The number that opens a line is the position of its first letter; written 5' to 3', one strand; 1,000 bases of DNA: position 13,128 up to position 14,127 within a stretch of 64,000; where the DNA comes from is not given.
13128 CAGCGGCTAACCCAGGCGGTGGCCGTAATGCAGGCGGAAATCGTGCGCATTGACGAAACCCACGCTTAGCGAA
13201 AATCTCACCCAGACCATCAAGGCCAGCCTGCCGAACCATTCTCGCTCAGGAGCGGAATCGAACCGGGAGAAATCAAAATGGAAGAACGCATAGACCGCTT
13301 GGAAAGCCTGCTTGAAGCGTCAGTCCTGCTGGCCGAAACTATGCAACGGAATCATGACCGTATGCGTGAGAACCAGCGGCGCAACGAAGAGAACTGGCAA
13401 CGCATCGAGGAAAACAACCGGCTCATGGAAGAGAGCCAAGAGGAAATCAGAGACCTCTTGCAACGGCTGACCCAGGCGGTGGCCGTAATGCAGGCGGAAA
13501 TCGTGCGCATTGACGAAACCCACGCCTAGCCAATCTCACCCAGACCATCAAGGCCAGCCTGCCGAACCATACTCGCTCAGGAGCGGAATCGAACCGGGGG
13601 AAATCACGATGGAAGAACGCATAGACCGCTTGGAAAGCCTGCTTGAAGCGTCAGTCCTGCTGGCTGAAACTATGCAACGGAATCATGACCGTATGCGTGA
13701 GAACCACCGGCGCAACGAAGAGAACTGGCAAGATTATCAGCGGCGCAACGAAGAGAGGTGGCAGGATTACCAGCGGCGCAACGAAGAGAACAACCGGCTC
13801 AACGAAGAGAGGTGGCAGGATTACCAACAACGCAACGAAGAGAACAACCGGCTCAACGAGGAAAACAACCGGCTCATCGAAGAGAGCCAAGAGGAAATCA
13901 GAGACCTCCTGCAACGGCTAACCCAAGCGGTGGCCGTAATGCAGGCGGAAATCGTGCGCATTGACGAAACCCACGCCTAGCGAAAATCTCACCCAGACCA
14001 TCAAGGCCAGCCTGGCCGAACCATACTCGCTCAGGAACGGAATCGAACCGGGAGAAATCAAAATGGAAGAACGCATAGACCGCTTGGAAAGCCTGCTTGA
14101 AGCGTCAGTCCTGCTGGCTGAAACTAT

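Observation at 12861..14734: Five tandem cassettes encoding length-graded coiled-coil microproteins built from 7- and 11-residue modules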

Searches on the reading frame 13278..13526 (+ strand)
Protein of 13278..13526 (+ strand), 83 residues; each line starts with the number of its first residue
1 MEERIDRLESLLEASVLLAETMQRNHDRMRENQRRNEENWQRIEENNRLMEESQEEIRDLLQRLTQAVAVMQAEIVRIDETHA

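Call 6: search_protein_families(library=pfam, proteins=[window:13278-13526:+], max_evalue=1)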
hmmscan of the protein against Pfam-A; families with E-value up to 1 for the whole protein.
window:13278-13526:+ (83 aa): 9 families
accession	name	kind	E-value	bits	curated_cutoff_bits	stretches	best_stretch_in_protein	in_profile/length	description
PF02970.22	TBCA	-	0.027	15.2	30.3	1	21-75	29-79/99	Tubulin binding cofactor A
PF17192.9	MukF_M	-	0.045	14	25.2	1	22-81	58-119/161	MukF middle domain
PF13863.11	DUF4200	-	0.09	13.6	29.7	1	6-68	31-93/119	Domain of unknown function (DUF4200)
PF14234.11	DUF4336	-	0.16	11.6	28.5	1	13-70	176-233/321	Domain of unknown function (DUF4336)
PF05508.16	Ran-binding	-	0.22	11.1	25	1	10-73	78-144/304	RanGTP-binding protein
PF07889.17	DUF1664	-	0.36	11.3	34.6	1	20-80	62-122/124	Protein of unknown function (DUF1664)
PF11932.13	DUF3450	-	0.51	10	32.6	1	4-82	17-95/241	Protein of unknown function (DUF3450)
PF08702.15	Fib_alpha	-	0.54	10.9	29.9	1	7-75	43-111/143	Fibrinogen alpha/beta chain family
PF13830.11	DUF4192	-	0.68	10.2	27.8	1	7-77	160-228/321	Domain of unknown function (DUF4192)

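Call 7: search_protein_families(library=ncbifam, proteins=[window:13278-13526:+], max_evalue=1)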
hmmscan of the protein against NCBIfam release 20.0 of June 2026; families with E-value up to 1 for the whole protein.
window:13278-13526:+ (83 aa): 4 families
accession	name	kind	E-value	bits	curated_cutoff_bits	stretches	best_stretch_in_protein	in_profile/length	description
NF007605.2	PRK10252.1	equivalog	0.03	11.7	2400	1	9-76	39-105/1292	enterobactin non-ribosomal peptide synthetase EntF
NF040568.1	SCO2525_fam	equivalog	0.06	12.8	240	1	15-81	72-139/242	SCO2525 family SAM-dependent methyltransferase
TIGR02978.1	phageshock_pspC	equivalog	0.066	13.1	104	1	16-67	52-103/121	envelope stress response membrane protein PspC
NF033916.0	antiphage_ZorA_3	subfamily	0.15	10.9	250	1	17-78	379-438/509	anti-phage ZorAB system protein ZorA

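Call 14: find_related_loci(query=A3, collection=genome_contigs, flank=6000)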
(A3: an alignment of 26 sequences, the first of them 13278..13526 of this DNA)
Query A3 (83 aa) in genome_contigs; peptide patterns used: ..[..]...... (x = any residue, [..] = any of these).
67 stretches matched a pattern; 50 encode a relative of the query (tblastn E <= 1e-3); 50 distinct loci.
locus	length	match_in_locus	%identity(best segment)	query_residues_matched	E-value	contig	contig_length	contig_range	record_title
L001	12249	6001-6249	69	1-83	7e-30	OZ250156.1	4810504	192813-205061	MAG: Dehalococcoidia bacterium isolate e5f5fd38-eeba-48ed-b54a-83455fc2a46d genome assembly, chromosome: 1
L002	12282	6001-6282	68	1-83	2e-29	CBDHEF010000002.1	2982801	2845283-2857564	MAG: Dehalococcoidia bacterium isolate e9382ad7-4ca3-4796-a74a-760c8ad60130 genome assembly, contig: contig_2, whole gen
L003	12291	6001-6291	52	1-83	2e-23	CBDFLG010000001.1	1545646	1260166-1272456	MAG: Dehalococcoidia bacterium isolate efce6ea5-ba2a-426c-ac69-3e93deb07a8c genome assembly, contig: contig_1, whole gen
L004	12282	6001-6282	56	1-83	4e-22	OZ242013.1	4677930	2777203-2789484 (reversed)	MAG: Dehalococcoidia bacterium isolate 46172bb6-85ce-4bfa-83e6-a227f3f22208 genome assembly, chromosome: 1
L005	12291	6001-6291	49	1-83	6e-20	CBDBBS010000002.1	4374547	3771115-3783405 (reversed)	MAG: Dehalococcoidia bacterium isolate ddb4ac3d-8f21-48f8-a382-dd94587b0ab6 genome assembly, contig: contig_2, whole gen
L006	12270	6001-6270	52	1-83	9e-20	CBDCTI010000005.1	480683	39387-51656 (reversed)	MAG: Dehalococcoidia bacterium isolate c2d35a5a-78d8-4247-ab51-d98fe5eb2261 genome assembly, contig: contig_5, whole gen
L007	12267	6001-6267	52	1-82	1e-19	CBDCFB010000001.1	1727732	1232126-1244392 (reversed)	MAG: Dehalococcoidia bacterium isolate 197aea84-9146-475f-a767-9aad1a17c687 genome assembly, contig: contig_1, whole gen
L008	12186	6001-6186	66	22-83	3e-19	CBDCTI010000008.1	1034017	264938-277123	MAG: Dehalococcoidia bacterium isolate c2d35a5a-78d8-4247-ab51-d98fe5eb2261 genome assembly, contig: contig_8, whole gen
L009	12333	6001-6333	43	1-83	3e-17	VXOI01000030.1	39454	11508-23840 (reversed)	MAG: Chloroflexi bacterium isolate SB0662_bin_29 NODE_1009_length_39454_cov_36.151044, whole genome shotgun sequence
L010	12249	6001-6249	47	1-83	2e-16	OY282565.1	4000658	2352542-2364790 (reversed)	MAG: uncultured Dehalococcoidia bacterium genome assembly, chromosome: 1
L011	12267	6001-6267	47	1-82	3e-16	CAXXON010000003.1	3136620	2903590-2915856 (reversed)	MAG: Dehalococcoidia bacterium isolate 68d30e11-8926-419a-9d87-ffe9a26ece92 genome assembly, contig: contig_3, whole gen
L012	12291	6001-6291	41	1-83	5e-16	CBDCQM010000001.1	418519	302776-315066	MAG: Dehalococcoidia bacterium isolate 9ac7512b-c8f4-466b-95df-5190cdad7ee7 genome assembly, contig: contig_1, whole gen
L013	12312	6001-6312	43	1-83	3e-15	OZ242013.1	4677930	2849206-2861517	MAG: Dehalococcoidia bacterium isolate 46172bb6-85ce-4bfa-83e6-a227f3f22208 genome assembly, chromosome: 1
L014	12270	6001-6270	44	1-83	1e-14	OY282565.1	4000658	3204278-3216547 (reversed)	MAG: uncultured Dehalococcoidia bacterium genome assembly, chromosome: 1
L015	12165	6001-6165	60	29-83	4e-14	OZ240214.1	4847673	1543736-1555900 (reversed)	MAG: Dehalococcoidia bacterium isolate 15407ad4-12be-4b8a-b00d-040aaa6d19d6 genome assembly, chromosome: 1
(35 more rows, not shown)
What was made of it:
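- All 50 genome loci come from Dehalococcoidia/Chloroflexi MAGs (call 14).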

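Call 26: search_solved_structures(query=A3, max_evalue=10, show_alignments=2)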
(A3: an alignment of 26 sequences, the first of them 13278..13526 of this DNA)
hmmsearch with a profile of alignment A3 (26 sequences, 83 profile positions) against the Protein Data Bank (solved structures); distinct sequences matched with E-value up to 10: 43.
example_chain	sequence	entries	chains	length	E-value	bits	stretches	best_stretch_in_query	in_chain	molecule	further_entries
8qai_A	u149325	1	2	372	0.00036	24.1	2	11-71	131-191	sc-CC-7-LI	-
5xau_B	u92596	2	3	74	0.00042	23.8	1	7-70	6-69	Laminin subunit beta-1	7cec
2wz7_A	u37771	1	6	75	0.0073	19.9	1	2-64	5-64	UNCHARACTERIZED PROTEIN YBGF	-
2xdj_A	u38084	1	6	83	0.0092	19.5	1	2-64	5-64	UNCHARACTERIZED PROTEIN YBGF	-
2r3c_A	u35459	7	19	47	0.016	18.8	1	33-75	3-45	gp41 N-peptide | IQN17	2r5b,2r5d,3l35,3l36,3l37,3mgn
1czq_A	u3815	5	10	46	0.018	18.6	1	33-75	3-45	FUSION PROTEIN BETWEEN THE HYDROPHOBIC POCKET OF HIV GP41 AND GCN4-PIQI | FUSION PROTEIN BETWEEN THE HYDROPHOBIC POCKET OF HIV GP41 AND GENERAL CONTROL PROTEIN 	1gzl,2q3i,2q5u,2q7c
2xzr_A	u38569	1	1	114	0.018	18.6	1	20-64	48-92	IMMUNOGLOBULIN-BINDING PROTEIN EIBD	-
8f3a_A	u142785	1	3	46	0.02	18.4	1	33-75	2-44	IQN17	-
8vwe_C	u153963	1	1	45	0.024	18.2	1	33-75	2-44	Transmembrane protein gp41 IQN17 peptide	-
8f3b_A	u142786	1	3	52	0.029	18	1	33-76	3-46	IQN22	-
8xo4_B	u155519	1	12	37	0.044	17.4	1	29-62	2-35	Measles virus fusion inhibitor M1EK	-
8d06_A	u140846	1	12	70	0.09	16.4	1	2-57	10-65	HALC3_104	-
5mc9_B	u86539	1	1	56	0.094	16.3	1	24-70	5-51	Laminin subunit beta-1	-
6psa_A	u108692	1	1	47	0.14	15.8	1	33-75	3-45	IQN17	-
8kdb_B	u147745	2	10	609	0.14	15.7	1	10-71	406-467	Phosphoprotein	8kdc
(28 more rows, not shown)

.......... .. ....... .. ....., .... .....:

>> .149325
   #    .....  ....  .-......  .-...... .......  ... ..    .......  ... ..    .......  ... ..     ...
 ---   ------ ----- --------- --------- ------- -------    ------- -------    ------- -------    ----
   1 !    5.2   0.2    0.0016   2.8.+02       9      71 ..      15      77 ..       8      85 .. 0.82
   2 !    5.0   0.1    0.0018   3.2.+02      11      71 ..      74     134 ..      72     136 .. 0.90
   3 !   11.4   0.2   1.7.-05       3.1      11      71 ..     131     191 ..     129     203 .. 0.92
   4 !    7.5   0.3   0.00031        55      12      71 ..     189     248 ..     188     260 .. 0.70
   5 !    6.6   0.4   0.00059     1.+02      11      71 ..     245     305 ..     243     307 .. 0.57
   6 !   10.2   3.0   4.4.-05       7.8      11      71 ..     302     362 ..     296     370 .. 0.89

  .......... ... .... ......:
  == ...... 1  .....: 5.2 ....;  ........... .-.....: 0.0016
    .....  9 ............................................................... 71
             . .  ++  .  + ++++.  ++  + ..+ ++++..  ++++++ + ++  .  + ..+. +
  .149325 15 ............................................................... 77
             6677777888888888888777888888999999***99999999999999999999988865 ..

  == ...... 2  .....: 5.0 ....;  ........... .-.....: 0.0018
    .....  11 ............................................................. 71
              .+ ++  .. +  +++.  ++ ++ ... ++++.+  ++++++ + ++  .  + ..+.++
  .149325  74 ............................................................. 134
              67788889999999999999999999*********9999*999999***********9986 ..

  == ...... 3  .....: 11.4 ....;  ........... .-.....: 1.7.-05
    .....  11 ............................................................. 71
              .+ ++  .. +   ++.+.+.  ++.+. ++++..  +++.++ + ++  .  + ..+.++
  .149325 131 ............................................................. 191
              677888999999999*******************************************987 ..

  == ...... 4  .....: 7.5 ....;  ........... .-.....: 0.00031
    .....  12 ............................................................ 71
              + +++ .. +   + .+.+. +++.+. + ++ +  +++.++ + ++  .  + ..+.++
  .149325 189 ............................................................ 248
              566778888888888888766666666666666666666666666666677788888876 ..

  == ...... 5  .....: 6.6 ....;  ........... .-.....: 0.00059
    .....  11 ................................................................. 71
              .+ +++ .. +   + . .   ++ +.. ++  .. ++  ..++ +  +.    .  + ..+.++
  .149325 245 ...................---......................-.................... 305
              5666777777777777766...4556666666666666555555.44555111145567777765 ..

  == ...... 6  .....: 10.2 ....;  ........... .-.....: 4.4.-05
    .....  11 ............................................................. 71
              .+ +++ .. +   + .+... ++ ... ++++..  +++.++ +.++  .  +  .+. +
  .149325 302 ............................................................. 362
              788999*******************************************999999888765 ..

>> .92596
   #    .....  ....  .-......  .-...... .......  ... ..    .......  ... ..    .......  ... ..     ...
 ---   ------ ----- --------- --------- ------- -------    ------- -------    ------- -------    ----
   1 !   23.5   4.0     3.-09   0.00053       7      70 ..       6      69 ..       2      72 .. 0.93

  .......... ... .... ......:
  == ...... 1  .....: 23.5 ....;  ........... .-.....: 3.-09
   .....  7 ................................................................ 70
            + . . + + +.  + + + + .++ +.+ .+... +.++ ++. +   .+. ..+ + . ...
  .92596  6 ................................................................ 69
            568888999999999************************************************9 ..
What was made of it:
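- Closest known: Trimeric coiled coils with polar Asn layers at position d. Same: Weak PDB profile hits include the autotransporter EibD (call 26).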

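Call 28: search_protein_families(library=phrogs, proteins=[window:13278-13526:+], max_evalue=0.1)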
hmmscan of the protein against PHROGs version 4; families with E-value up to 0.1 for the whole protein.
window:13278-13526:+ (83 aa): 0 families

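Call 32: predict_structure(alignment_id=A3)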
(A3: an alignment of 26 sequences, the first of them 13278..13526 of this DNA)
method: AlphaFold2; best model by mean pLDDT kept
length: 83 residues; sequences in the alignment: 26
mean_pLDDT: 94.8   pTM: 0.53
mean pLDDT of the five models: 94.8, 93.9, 93.5, 91.8, 90.9
residues with pLDDT >= 90: 73; 70-90: 9; 50-70: 1; < 50: 0
segments of 3 or more residues with pLDDT < 50: none
pLDDT, mean of each block of 10 residues (from residue 1): 91 97 98 97 98 98 96 90 73
secondary structure, 60 per line:
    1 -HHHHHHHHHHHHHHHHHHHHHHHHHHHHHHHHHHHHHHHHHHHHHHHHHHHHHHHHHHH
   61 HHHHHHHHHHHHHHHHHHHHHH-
elements in order: H2-82
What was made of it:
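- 13278..13529 (+): Cassette 2, family A protein, 83 aa (3 heptads). AlphaFold2 predicts one helix over residues 2-82, pLDDT 94.8 (call 32).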

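Call 35: search_protein_representatives(alignment_id=A3)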
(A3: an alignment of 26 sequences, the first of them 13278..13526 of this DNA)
Query: 26 sequences, 83 profile positions. Proteins with E-value up to 0.001 (for the whole library): 72; up to 1e-10: 48; up to 1e-30: 0. The best 72 are listed.
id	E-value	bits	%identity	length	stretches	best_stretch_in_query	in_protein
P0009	1.2e-28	115.4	-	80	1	6-83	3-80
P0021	1.0e-27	112.4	-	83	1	1-83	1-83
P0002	2.5e-27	111.1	-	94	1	1-83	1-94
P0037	8.9e-26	106.2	-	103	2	22-83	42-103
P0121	4.2e-25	104.0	-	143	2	26-83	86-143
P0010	6.1e-25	103.5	-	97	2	31-83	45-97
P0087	1.4e-24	102.3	-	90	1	1-83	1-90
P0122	9.2e-24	99.7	-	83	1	1-83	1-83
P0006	4.1e-23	97.6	-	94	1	1-83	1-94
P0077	1.6e-21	92.5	-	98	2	20-82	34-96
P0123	1.8e-21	92.3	-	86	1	1-82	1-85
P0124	5.9e-20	87.5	-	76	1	1-83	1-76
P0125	6.7e-20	87.3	-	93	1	1-83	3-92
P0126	1.1e-19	86.6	-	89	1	2-82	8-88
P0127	2.7e-19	85.4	-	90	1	1-82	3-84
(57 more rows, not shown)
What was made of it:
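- All family members are stand-alone (call 35).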

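Call 63: search_dna_similar(query=window:13278-13526:+, collection=phages, mode=protein, max_evalue=0.001, max_rows=5)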
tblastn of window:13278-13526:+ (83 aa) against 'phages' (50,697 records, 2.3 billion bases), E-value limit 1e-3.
No match.

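Call 64: search_dna_similar(query=window:13278-13526:+, collection=plasmids, mode=protein, max_evalue=0.001, max_rows=5)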
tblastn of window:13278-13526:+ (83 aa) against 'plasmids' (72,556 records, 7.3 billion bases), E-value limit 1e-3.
No match.
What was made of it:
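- No phage or plasmid match (calls 63, 64).
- Tried and rejected: Mobile-element origin. tblastn against phage and plasmid collections found no match (calls 63, 64).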

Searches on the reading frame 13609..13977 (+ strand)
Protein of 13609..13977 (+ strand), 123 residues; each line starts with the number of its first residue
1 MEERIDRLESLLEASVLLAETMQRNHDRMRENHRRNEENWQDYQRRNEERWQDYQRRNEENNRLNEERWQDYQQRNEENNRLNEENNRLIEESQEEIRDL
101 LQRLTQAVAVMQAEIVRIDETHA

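Call 6: search_protein_families(library=pfam, proteins=[window:13609-13977:+], max_evalue=1)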
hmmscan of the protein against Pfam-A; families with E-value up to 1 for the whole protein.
window:13609-13977:+ (123 aa): 6 families
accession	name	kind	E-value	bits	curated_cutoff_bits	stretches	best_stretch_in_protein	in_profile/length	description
PF13094.11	CENP-Q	-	0.098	13.2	28.5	1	2-119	42-148/162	CENP-Q, a CENPA-CAD centromere complex subunit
PF11938.13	DUF3456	-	0.12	13.2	21.1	1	41-105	69-133/150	TLR4 regulator and MIR-interacting MSAP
PF05130.17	FlgN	-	0.19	12.6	30.5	1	4-108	35-133/147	FlgN protein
PF13206.11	VSG_B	-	0.23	11.1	25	1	37-115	62-146/352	Trypanosomal VSG domain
PF23404.1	FAZ1_C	-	0.29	11.7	27.6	0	72-88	11-27/35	FAZ1, C-terminal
PF02841.20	GBP_C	-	0.99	9.2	24.3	0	12-117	188-295/297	Guanylate-binding protein, C-terminal domain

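Call 7: search_protein_families(library=ncbifam, proteins=[window:13609-13977:+], max_evalue=1)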
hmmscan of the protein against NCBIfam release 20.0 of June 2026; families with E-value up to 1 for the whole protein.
window:13609-13977:+ (123 aa): 6 families
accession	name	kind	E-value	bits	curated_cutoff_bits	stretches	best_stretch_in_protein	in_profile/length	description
NF006976.0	PRK09449.1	equivalog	0.00066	19.3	183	1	36-105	35-101/225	pyrimidine 5'-nucleotidase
NF033930.1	pneumo_PspA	exception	0.07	11.8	850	1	11-112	45-146/659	pneumococcal surface protein A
NF033916.0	antiphage_ZorA_3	subfamily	0.073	11.9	250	1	63-118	383-438/509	anti-phage ZorAB system protein ZorA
TIGR02254.1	YjjG_YfnB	equivalog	0.16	11.4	159.9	1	19-107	20-112/223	YjjG family noncanonical pyrimidine nucleotidase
TIGR01622.1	SF-CC1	subfamily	0.87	8.5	231.65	1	24-108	43-127/500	splicing factor, CC1-like family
NF010757.0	PRK14160.1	equivalog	0.97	8.7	184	0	23-105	7-88/211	nucleotide exchange factor GrpE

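Call 28: search_protein_families(library=phrogs, proteins=[window:13609-13977:+], max_evalue=0.1)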
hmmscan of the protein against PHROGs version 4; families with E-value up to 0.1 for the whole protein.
window:13609-13977:+ (123 aa): 3 families
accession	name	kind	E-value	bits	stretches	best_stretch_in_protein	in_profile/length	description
phrog_15587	-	unknown function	0.028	15.1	1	23-96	50-124/191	-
phrog_24127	-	unknown function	0.041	14.8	1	6-95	21-112/219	-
phrog_21978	-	unknown function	0.059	14.2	1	33-96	78-139/220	-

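Call 61: predict_structure(alignment_id=A5)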
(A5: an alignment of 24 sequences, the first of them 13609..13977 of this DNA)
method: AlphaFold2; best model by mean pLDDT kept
length: 123 residues; sequences in the alignment: 24
mean_pLDDT: 94.3   pTM: 0.49
mean pLDDT of the five models: 94.3, 93.5, 93.4, 92.0, 90.7
residues with pLDDT >= 90: 108; 70-90: 14; 50-70: 1; < 50: 0
segments of 3 or more residues with pLDDT < 50: none
pLDDT, mean of each block of 10 residues (from residue 1): 89 95 96 97 98 98 98 97 97 96 93 87 69
secondary structure, 60 per line:
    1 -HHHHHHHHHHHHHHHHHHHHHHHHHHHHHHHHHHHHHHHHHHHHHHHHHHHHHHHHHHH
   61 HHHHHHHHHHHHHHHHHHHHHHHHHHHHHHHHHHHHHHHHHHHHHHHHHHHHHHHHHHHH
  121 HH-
elements in order: H2-122
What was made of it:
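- On Canonical heptad coiled coil: Only monomer AlphaFold2 was available (calls 32, 61).
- On WXG100 / type VII secretion substrates: The predicted helix is continuous with no turn (calls 32, 61).
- Single helix: AlphaFold2 gives helix 2-82 (pLDDT 94.8) and helix 2-122 (pLDDT 94.3), running straight through the hendecads (calls 32, 61).
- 13609..13980 (+): Cassette 3, family A protein, 123 aa (4 heptads + 3 hendecads). AlphaFold2 predicts one helix over residues 2-122, pLDDT 94.3 (call 61).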
